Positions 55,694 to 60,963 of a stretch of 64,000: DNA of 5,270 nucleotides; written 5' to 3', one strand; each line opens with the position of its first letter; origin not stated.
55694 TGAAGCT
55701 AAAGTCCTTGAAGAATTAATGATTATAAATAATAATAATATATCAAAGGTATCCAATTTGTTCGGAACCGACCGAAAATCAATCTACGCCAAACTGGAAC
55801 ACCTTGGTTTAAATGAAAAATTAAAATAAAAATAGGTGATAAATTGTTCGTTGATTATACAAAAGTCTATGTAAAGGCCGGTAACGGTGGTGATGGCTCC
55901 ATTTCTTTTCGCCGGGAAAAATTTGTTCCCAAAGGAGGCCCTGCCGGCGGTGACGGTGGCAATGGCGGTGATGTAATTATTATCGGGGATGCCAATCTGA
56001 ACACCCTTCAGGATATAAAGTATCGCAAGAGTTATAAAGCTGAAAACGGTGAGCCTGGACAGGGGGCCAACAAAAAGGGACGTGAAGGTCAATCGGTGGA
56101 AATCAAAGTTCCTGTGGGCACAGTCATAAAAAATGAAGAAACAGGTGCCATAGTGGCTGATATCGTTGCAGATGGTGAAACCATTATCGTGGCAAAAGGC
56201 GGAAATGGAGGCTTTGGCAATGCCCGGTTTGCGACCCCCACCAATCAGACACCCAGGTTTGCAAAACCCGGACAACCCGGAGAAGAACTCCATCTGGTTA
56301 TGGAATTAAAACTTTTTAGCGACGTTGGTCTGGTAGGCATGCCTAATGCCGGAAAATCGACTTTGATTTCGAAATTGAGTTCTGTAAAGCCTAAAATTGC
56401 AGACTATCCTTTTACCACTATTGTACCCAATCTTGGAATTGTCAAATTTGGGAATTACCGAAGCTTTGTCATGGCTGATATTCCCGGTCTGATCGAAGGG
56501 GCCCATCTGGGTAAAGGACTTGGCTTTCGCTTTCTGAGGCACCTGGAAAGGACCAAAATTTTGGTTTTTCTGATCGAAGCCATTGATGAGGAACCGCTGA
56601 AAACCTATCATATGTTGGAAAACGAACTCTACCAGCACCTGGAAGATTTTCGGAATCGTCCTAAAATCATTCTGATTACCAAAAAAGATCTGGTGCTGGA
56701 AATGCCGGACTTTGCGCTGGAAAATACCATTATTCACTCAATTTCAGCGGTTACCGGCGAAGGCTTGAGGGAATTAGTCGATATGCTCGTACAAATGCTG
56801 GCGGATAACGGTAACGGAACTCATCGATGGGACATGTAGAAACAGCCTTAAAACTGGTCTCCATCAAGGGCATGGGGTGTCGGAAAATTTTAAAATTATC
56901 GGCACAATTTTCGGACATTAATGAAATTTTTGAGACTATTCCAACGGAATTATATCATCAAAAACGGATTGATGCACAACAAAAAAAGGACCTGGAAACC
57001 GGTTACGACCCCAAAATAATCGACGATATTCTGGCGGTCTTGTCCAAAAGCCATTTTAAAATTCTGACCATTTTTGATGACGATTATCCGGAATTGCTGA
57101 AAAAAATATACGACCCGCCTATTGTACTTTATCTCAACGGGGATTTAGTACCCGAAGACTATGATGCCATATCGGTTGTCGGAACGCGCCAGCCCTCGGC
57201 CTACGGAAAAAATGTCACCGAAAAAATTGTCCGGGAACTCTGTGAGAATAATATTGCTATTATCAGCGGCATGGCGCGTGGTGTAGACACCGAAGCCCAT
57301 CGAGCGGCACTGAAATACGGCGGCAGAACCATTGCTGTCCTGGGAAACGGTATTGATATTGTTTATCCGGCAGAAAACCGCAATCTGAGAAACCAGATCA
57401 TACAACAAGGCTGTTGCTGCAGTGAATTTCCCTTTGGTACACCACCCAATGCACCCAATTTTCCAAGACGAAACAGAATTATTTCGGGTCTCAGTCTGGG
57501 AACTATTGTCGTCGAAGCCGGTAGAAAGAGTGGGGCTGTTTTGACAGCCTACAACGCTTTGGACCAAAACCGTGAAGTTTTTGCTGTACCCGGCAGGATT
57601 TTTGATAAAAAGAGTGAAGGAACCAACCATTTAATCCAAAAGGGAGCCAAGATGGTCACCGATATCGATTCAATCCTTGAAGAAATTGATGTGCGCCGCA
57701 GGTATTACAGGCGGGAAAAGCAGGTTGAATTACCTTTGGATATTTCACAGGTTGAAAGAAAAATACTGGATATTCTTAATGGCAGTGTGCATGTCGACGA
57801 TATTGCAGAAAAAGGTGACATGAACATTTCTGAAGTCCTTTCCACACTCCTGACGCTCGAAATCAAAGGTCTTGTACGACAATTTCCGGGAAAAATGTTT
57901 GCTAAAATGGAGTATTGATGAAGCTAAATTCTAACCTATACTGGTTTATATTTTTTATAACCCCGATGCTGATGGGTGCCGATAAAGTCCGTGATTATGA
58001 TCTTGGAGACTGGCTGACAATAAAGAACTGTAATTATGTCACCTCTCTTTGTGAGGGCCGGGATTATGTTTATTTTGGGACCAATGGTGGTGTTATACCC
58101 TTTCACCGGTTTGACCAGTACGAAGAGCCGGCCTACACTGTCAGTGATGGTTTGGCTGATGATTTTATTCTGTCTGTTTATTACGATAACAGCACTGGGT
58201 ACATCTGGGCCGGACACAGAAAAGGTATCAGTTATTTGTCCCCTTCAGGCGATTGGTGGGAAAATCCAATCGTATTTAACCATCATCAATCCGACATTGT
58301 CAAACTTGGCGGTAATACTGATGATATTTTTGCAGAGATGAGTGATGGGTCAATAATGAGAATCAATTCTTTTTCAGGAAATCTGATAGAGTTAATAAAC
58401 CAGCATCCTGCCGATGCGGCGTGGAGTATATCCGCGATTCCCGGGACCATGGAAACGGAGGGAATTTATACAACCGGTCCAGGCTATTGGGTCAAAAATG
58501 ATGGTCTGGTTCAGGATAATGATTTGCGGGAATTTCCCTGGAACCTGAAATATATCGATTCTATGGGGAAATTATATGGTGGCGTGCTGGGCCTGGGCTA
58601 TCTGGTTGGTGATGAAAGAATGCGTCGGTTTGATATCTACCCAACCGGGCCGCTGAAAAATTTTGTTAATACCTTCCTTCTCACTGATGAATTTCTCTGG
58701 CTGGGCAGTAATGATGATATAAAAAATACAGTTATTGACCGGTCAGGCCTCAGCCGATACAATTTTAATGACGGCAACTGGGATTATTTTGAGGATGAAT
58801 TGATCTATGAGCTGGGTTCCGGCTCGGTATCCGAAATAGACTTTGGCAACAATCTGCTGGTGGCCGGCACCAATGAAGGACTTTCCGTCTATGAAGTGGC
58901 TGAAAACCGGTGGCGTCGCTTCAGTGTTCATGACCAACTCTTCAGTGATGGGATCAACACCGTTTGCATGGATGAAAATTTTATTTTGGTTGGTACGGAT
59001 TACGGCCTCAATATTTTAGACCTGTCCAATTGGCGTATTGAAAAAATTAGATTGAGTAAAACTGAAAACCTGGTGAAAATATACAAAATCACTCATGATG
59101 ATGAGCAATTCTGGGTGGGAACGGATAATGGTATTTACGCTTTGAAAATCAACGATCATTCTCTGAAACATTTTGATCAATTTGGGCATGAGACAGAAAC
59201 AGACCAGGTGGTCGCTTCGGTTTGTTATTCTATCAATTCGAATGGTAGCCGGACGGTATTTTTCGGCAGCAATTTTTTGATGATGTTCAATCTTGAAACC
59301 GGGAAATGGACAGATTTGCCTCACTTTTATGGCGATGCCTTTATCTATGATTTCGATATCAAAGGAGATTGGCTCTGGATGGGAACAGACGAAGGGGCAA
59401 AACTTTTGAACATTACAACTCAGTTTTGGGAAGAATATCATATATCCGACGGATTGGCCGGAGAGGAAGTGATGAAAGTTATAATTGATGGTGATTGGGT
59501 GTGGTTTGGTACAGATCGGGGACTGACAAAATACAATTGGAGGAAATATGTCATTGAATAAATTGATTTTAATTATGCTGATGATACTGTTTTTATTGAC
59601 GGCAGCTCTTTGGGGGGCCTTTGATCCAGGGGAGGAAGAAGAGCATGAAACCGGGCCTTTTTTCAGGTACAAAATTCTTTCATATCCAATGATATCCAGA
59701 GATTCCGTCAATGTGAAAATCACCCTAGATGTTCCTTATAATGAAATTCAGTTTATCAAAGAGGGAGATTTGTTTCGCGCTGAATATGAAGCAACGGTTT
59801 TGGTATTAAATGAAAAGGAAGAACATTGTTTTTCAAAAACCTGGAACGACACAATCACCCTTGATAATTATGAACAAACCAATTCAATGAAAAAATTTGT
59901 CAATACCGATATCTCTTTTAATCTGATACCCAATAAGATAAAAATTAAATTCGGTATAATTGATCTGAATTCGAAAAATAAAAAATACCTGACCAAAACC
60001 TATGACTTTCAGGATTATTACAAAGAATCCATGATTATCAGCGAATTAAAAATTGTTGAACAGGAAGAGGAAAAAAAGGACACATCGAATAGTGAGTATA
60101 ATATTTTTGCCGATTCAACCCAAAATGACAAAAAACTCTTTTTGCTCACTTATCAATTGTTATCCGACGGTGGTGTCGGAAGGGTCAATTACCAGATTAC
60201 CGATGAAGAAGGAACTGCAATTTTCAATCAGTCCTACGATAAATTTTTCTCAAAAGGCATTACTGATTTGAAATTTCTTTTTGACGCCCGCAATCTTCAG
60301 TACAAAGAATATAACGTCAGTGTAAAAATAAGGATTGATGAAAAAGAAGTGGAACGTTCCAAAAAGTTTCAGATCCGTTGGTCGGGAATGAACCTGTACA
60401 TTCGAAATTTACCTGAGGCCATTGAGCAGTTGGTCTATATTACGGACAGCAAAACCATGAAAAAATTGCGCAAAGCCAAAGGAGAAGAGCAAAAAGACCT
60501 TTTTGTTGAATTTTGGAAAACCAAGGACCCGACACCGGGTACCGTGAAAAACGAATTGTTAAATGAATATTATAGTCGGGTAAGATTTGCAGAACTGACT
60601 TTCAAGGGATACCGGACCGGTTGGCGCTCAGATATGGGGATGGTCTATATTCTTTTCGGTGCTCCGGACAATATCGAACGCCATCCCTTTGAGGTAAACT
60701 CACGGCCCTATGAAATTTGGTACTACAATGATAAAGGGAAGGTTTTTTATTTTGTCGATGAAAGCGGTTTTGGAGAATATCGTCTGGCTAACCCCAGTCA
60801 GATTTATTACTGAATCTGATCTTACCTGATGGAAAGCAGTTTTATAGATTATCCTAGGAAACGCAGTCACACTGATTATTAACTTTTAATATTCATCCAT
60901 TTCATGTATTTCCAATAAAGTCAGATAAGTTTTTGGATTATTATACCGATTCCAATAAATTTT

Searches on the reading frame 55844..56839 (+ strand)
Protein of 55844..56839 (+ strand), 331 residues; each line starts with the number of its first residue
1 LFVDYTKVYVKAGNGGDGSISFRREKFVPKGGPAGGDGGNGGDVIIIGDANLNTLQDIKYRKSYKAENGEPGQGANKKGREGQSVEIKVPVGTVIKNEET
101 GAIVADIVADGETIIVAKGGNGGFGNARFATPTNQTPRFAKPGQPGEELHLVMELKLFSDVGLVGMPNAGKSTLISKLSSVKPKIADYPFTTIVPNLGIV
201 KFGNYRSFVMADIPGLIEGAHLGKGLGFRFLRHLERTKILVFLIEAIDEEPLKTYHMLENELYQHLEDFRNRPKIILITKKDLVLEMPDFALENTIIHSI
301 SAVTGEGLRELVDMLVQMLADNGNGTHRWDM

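Call 11: search_protein_families(library=pfam, proteins=[window:55844-56839:+], max_evalue=0.00001)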
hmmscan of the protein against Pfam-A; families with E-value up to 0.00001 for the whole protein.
window:55844-56839:+ (331 aa): 3 families
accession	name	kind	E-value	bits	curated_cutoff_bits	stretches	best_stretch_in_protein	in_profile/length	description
PF01018.28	GTP1_OBG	-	9.1e-61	204.5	27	1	3-157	1-155/155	GTP1/OBG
PF01926.29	MMR_HSR1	-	1.2e-23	83.8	21.9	1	160-280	1-113/113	50S ribosome-binding GTPase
PF02421.24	FeoB_N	-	4.4e-08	33.2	27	1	161-216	3-57/156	Ferrous iron transport protein B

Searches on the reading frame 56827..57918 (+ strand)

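Call 11: search_protein_families(library=pfam, proteins=[window:56827-57918:+], max_evalue=0.00001)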
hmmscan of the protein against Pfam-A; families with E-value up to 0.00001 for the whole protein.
window:56827-57918:+ (363 aa): 2 families
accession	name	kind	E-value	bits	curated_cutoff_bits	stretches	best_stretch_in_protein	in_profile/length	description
PF02481.21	DNA_processg_A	-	6.8e-83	277.4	29.6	1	73-278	3-211/212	DNA recombination-mediator protein A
PF17782.7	DprA_WH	-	3.1e-10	40.4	22.9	1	307-356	11-61/61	DprA winged helix domain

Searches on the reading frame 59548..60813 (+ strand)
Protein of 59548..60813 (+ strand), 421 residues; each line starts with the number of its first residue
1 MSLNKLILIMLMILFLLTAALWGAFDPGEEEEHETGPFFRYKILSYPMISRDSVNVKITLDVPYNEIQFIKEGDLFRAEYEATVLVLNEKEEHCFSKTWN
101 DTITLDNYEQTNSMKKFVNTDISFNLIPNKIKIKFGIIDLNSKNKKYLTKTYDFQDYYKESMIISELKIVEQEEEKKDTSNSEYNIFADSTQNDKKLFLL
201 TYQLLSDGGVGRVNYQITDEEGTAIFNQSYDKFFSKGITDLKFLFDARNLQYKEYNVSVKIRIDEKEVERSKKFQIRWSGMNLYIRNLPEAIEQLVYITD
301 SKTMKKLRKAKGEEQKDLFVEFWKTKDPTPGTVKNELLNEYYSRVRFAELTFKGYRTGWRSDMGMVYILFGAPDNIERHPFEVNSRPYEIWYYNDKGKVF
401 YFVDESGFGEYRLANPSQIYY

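Call 11: search_protein_families(library=pfam, proteins=[window:59548-60813:+], max_evalue=0.00001)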
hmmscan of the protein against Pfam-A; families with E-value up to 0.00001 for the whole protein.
window:59548-60813:+ (421 aa): 1 family
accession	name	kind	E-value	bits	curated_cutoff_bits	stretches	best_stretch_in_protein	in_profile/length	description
PF20094.4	GWxTD_dom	-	5.1e-20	72.4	26.9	1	286-397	28-130/172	GWxTD domain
